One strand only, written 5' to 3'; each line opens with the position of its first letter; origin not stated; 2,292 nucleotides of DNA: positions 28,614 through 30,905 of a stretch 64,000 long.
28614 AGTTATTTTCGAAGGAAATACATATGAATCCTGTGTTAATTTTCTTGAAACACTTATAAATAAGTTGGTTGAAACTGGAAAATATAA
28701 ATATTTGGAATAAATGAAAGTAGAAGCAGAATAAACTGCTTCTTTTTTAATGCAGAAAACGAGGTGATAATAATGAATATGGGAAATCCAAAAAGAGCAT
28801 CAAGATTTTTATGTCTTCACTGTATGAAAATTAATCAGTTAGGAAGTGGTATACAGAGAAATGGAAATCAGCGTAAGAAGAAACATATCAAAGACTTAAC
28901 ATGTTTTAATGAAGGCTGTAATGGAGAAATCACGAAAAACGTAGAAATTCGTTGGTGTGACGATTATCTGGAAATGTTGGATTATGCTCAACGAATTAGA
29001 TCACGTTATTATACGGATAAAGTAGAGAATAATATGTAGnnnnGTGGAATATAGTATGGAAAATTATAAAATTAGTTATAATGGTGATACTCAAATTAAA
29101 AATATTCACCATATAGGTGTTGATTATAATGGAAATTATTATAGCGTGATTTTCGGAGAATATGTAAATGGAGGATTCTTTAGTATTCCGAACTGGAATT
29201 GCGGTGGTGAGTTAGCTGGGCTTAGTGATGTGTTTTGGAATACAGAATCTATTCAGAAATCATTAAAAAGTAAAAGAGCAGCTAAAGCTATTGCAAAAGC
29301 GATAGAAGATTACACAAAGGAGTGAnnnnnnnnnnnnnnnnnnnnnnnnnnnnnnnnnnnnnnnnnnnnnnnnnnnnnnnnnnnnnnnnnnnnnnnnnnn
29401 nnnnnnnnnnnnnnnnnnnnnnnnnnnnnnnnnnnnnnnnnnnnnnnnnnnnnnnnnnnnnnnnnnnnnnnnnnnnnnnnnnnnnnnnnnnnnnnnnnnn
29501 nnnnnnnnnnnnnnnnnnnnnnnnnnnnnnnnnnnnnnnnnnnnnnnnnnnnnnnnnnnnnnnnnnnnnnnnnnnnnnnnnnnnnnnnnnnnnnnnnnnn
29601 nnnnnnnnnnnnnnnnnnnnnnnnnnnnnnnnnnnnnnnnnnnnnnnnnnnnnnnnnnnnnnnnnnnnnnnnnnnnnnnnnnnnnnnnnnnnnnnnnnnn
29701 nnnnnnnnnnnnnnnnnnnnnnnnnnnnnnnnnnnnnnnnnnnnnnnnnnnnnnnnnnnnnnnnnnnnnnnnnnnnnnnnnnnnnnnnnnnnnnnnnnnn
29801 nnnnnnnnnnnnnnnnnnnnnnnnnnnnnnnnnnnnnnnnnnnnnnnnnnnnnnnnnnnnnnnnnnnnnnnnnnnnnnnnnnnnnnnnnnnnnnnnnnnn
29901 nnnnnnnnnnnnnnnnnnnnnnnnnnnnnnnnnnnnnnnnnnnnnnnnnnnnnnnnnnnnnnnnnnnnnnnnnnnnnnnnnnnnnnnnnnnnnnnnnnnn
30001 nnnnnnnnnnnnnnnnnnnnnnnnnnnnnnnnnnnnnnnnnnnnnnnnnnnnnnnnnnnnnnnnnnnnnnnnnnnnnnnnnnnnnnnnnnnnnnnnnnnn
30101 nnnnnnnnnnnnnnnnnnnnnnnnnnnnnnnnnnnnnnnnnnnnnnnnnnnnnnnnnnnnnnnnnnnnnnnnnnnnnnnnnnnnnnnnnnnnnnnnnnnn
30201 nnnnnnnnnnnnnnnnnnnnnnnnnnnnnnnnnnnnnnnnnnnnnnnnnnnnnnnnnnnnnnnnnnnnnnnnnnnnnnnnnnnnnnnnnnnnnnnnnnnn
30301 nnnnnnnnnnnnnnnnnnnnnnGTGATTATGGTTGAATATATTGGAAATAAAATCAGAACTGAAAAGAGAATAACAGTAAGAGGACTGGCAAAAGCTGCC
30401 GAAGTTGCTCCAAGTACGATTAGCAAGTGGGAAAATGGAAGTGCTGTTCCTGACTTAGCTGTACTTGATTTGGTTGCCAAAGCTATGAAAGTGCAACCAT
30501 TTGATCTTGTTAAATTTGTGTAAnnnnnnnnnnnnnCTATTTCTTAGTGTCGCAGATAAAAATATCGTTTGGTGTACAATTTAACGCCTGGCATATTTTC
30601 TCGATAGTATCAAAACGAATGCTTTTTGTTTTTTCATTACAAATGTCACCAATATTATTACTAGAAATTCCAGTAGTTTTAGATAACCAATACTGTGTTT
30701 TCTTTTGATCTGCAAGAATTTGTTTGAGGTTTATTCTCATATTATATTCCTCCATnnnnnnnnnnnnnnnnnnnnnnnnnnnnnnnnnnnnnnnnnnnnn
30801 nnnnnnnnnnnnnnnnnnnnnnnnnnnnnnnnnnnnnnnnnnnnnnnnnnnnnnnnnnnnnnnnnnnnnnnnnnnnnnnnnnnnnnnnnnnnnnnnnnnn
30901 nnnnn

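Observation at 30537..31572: MazF/PemK-like toxin wired directly into the integrase and repressor switch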

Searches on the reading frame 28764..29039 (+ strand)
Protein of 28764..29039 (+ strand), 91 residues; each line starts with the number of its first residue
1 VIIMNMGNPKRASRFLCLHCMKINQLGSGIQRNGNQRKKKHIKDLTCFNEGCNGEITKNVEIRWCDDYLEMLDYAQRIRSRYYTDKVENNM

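Call 3: search_protein_families(library=pfam, proteins=[window:28764-29039:+], max_evalue=0.1)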
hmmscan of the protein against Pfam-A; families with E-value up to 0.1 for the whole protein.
window:28764-29039:+ (91 aa): 0 families

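Call 4: search_protein_families(library=phrogs, proteins=[window:28764-29039:+], max_evalue=0.01)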
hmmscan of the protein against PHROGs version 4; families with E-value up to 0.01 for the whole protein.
window:28764-29039:+ (91 aa): 1 family
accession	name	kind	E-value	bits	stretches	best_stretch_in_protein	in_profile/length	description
phrog_1257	-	moron, auxiliary metabolic gene and host takeover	0.0008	20.6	1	13-63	30-74/97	ribosome associated inhibitor A; zinc finger domain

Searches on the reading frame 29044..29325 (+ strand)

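Call 3: search_protein_families(library=pfam, proteins=[window:29044-29325:+], max_evalue=0.1)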
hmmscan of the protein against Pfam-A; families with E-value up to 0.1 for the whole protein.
window:29044-29325:+ (93 aa): 1 family
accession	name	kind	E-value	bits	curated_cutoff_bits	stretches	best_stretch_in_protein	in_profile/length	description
PF20323.3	DUF6618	-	6e-42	142.3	27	1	5-93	1-89/92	Family of unknown function (DUF6618)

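Call 4: search_protein_families(library=phrogs, proteins=[window:29044-29325:+], max_evalue=0.01)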
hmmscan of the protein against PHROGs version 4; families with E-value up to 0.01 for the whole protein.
window:29044-29325:+ (93 aa): 0 families

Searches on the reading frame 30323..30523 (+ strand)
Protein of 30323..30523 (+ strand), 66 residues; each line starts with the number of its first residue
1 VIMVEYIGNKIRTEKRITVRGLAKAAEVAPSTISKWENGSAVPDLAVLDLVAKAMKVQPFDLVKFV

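Call 3: search_protein_families(library=pfam, proteins=[window:30323-30523:+], max_evalue=0.1)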
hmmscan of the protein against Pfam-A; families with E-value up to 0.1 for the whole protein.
window:30323-30523:+ (66 aa): 7 families
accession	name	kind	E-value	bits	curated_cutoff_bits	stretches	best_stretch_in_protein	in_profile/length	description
PF01381.28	HTH_3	-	1.6e-11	44.5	23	1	10-61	3-54/55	Helix-turn-helix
PF13443.12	HTH_26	-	3.6e-09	37.2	22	1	10-66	4-61/63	Cro/C1-type HTH DNA-binding domain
PF13560.12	HTH_31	-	2.9e-07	31.1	27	1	12-58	10-57/64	Helix-turn-helix domain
PF12844.13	HTH_19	-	3.2e-05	24.2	30.2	1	9-48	5-44/64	Helix-turn-helix domain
PF14549.12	P22_Cro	-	0.0084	16.3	30.2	1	19-45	12-36/60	DNA-binding transcriptional regulator Cro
PF16677.11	GP3_package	-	0.039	14.5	29.4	1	10-56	27-73/105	DNA-packaging protein gp3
PF01418.23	HTH_6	-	0.096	13.1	28.3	0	4-35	22-53/77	Helix-turn-helix domain, rpiR family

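Call 4: search_protein_families(library=phrogs, proteins=[window:30323-30523:+], max_evalue=0.01)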
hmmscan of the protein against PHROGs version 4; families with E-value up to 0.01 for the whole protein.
window:30323-30523:+ (66 aa): 17 families
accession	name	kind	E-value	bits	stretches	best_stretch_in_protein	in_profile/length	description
phrog_8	-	transcription regulation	5.7e-10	40.2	1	5-64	160-217/346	transcriptional regulator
phrog_3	-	transcription regulation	9.2e-10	39.8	1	2-64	84-147/430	transcriptional repressor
phrog_4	-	transcription regulation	1.9e-08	34.7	1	3-62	133-191/400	transcriptional repressor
phrog_2328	-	transcription regulation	1.5e-07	32.2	1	10-63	22-75/128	transcriptional repressor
phrog_2439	-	transcription regulation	5e-07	29.9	1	10-58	14-62/367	transcriptional regulator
phrog_2967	-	transcription regulation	1.5e-06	28.9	1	9-64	16-71/225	transcriptional regulator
phrog_3949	-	transcription regulation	3e-06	28.3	1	8-60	18-70/161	transcriptional repressor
phrog_5823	-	transcription regulation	1.6e-05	25.3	1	10-62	13-66/404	transcriptional regulator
phrog_35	-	transcription regulation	8.7e-05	23.7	1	17-62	87-133/181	transcriptional repressor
phrog_2104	-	unknown function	0.0001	23.5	1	10-54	46-90/103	-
phrog_7241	-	transcription regulation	0.00015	22.8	1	11-63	69-121/122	transcriptional regulator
phrog_409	-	transcription regulation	0.0002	22.9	1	18-62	26-69/127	transcriptional regulator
phrog_1373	-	transcription regulation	0.00033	21.7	1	11-58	71-118/166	transcriptional regulator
phrog_638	-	transcription regulation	0.0013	19.6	1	6-59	7-60/145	transcriptional regulator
phrog_4836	-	transcription regulation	0.0013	19.3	1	11-46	80-118/194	CII-like regulator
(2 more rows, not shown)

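Call 88: search_protein_families(library=padloc, proteins=[window:30323-30523:+], max_evalue=0.01)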
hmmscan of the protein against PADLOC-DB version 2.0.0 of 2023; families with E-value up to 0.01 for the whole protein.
window:30323-30523:+ (66 aa): 14 families
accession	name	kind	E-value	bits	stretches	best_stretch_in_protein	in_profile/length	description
PDLC03951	RmrA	-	5.3e-09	33.5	1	10-58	15-63/400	-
PDLC02926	HTH_VI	-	1.8e-07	29.4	1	10-58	8-56/92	-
PDLC03956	RmrA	-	5e-07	27.1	1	11-59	16-65/399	-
PDLC03954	RmrA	-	1.5e-06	25.4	1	10-60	17-67/380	-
PDLC03946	RmrA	-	5.5e-06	23.3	1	12-56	11-55/357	-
PDLC03948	RmrA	-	1.6e-05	22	1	14-57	19-62/397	-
PDLC03949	RmrA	-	1.7e-05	21.9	1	12-58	11-57/363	-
PDLC03944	RmrA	-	6.5e-05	20.2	1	12-56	15-59/384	-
PDLC03955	RmrA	-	0.00019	18.8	1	12-57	29-74/371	-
PDLC03952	RmrA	-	0.00019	18.4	1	12-59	31-77/395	-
PDLC03947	RmrA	-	0.00022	18.2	1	11-56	19-64/383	-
PDLC04142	capH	-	0.0013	17.8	1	10-59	13-62/103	capH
PDLC04133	mad1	-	0.0021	16.3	1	13-39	2-28/60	mads_1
PDLC03668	Control_protein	-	0.0043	15.5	1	4-58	9-63/79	control protein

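Call 89: search_protein_families(library=ncbifam, proteins=[window:30323-30523:+], max_evalue=0.01)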
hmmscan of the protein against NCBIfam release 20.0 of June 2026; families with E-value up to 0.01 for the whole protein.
window:30323-30523:+ (66 aa): 10 families
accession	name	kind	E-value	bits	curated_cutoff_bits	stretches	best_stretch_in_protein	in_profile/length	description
NF041951.1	phage_RstR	subfamily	4.2e-06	27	80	1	9-57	8-56/108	RstR family transcriptional repressor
NF010465.0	PRK13890.1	equivalog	1.7e-05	24.9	96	1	10-57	12-59/121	conjugal transfer protein TrbA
TIGR03830.1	CxxCG_CxxCG_HTH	subfamily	3.4e-05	23.6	61.8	1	10-54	72-116/127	type II TA system antitoxin MqsA family protein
NF007257.0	PRK09706.1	subfamily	4.3e-05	23.3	101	1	10-59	9-61/135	transcriptional repressor DicA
NF006015.0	PRK08154.1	subfamily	0.00026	20.3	204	1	10-63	37-90/314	anaerobic benzoate catabolism transcriptional regulator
NF046037.1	carphisopro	domain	0.00096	19.3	38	1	19-54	11-46/54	carph-isopro domain-containing protein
NF047948.1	male_kill_WMK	equivalog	0.0028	17.2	300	1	10-63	169-222/300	WO male-killing family protein Wmk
TIGR00270.2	TIGR00270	equivalog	0.0062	16.4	110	1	10-58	82-130/159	multiprotein bridging factor aMBF1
NF047542.1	telomere_Tap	equivalog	0.008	14.9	600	1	10-44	24-58/695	telomere-associated protein Tap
NF003162.0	PRK04140.1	equivalog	0.0086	15.1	263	1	10-47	133-170/317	transcriptional regulator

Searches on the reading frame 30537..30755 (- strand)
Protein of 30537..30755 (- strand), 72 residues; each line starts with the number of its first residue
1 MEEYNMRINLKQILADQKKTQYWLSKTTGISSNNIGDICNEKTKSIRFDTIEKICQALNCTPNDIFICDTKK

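Call 3: search_protein_families(library=pfam, proteins=[window:30537-30755:-], max_evalue=0.1)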
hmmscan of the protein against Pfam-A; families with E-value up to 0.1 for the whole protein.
window:30537-30755:- (72 aa): 6 families
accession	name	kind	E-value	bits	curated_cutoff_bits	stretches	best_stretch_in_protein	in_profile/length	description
PF13443.12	HTH_26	-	5.2e-19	68.7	22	1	9-70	1-62/63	Cro/C1-type HTH DNA-binding domain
PF01381.28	HTH_3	-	3.7e-06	27.3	23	1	10-64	1-54/55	Helix-turn-helix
PF12844.13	HTH_19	-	9.5e-05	22.7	30.2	1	9-66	3-59/64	Helix-turn-helix domain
PF20317.4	HTH_60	-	0.0011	19.8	24.1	1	1-49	1-49/140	Helix-turn-helix domain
PF17788.7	HypF_C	-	0.008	17.3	23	1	15-70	11-65/99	HypF Kae1-like domain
PF13560.12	HTH_31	-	0.03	15.1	27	1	19-63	15-59/64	Helix-turn-helix domain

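Call 4: search_protein_families(library=phrogs, proteins=[window:30537-30755:-], max_evalue=0.01)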
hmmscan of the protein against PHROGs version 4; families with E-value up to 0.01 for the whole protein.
window:30537-30755:- (72 aa): 17 families
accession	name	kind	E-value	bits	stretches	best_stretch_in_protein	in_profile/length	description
phrog_3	-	transcription regulation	3.4e-11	44.6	1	2-67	85-147/430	transcriptional repressor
phrog_2967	-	transcription regulation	5.1e-11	43.5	1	5-71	10-75/225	transcriptional regulator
phrog_8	-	transcription regulation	4e-10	40.7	1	6-64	77-134/346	transcriptional regulator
phrog_24334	-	unknown function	1.9e-07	32.3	1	9-66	6-63/190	-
phrog_4583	-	transcription regulation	1.5e-06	29.2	1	9-65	14-69/81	transcriptional repressor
phrog_4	-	transcription regulation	7.7e-06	26.1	1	8-65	139-191/400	transcriptional repressor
phrog_1468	-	transcription regulation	4e-05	24.1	1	9-60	11-60/67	transcriptional repressor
phrog_21705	-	unknown function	0.00028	21.5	1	2-67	116-180/184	-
phrog_1529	-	unknown function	0.00049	21.2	1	5-54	6-56/209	-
phrog_7126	-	DNA, RNA and nucleotide metabolism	0.00049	21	1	17-60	29-72/120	HTH DNA binding protein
phrog_2339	-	DNA, RNA and nucleotide metabolism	0.0014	19.6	1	5-59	25-79/98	HTH DNA binding protein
phrog_7241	-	transcription regulation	0.002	19.2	1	20-65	76-120/122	transcriptional regulator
phrog_1373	-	transcription regulation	0.0021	19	1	3-63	61-120/166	transcriptional regulator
phrog_147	-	transcription regulation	0.0023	19.3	1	6-56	5-55/100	transcriptional regulator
phrog_38620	-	transcription regulation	0.0024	18.8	1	7-64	3-60/174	transcriptional regulator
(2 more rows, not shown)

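Call 88: search_protein_families(library=padloc, proteins=[window:30537-30755:-], max_evalue=0.01)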
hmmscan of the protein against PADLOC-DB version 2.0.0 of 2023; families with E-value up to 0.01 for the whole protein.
window:30537-30755:- (72 aa): 3 families
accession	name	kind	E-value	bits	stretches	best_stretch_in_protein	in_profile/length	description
PDLC04775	PDC-M69A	-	7.7e-05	21.2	1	9-66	11-67/113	-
PDLC02926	HTH_VI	-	8.6e-05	20.7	1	9-68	5-63/92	-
PDLC03665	Control_protein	-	0.0024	16.1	1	9-65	12-68/77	control protein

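Call 89: search_protein_families(library=ncbifam, proteins=[window:30537-30755:-], max_evalue=0.01)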
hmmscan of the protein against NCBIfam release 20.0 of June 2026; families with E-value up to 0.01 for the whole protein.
window:30537-30755:- (72 aa): 3 families
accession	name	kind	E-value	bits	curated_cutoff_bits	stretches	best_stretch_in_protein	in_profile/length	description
TIGR03070.1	couple_hipB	subfamily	0.00031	20.6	71.65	1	19-60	16-56/58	type II toxin-antitoxin system Y4mF family antitoxin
NF041575.1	antitoxPezA_Strep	equivalog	0.00043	20.3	290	1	9-65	5-60/158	type II toxin-antitoxin system antitoxin PezA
NF038310.1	lysogeny_AimR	equivalog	0.0023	17.1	70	1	10-59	1-49/365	AimR family lysis-lysogeny pheromone receptor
